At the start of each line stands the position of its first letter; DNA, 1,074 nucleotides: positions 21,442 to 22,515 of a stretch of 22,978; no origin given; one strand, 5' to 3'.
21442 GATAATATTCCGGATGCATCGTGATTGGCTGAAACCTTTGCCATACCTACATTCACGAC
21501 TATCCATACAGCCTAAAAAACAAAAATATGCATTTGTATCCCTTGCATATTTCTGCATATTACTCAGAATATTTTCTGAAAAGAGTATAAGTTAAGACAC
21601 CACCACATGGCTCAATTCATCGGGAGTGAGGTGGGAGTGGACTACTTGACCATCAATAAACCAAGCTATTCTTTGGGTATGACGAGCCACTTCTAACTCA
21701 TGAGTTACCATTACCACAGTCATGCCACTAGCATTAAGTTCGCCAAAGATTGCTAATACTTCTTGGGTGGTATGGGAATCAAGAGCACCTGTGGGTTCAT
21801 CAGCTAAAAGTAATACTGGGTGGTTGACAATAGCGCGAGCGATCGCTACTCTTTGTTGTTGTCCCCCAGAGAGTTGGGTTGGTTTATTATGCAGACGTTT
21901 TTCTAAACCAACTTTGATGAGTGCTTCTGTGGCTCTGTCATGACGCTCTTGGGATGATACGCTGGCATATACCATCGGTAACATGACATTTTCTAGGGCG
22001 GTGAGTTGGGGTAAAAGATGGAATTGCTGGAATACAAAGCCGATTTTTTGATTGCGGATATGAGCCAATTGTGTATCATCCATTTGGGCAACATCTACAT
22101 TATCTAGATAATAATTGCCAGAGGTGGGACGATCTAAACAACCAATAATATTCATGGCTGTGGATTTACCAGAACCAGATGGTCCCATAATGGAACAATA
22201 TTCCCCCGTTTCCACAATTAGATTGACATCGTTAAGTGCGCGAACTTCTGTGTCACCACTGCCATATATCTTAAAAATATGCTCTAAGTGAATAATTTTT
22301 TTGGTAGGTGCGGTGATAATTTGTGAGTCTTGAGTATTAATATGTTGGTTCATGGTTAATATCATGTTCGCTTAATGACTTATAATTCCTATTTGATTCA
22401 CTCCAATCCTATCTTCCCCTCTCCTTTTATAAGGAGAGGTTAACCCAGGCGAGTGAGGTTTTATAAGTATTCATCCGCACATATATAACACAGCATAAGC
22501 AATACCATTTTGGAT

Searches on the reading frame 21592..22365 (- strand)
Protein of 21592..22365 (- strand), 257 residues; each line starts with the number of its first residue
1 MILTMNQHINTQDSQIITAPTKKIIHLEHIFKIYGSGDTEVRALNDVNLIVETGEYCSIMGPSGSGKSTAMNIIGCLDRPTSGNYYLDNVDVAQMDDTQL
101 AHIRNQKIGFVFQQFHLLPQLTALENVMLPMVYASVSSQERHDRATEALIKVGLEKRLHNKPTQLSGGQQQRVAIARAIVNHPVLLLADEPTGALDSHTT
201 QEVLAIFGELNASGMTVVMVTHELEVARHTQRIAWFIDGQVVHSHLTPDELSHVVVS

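Call 22: search_protein_families(library=pfam, proteins=[window:21592-22365:-], max_evalue=0.001)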
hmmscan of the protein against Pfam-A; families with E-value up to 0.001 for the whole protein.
window:21592-22365:- (257 aa): 2 families
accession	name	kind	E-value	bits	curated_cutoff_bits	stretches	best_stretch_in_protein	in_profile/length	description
PF00005.33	ABC_tran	-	1.1e-34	120.4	25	1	44-192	1-136/137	ABC transporter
PF02463.25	SMC_N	-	0.00023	21.1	40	0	81-231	107-206/220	RecF/RecN/SMC N terminal domain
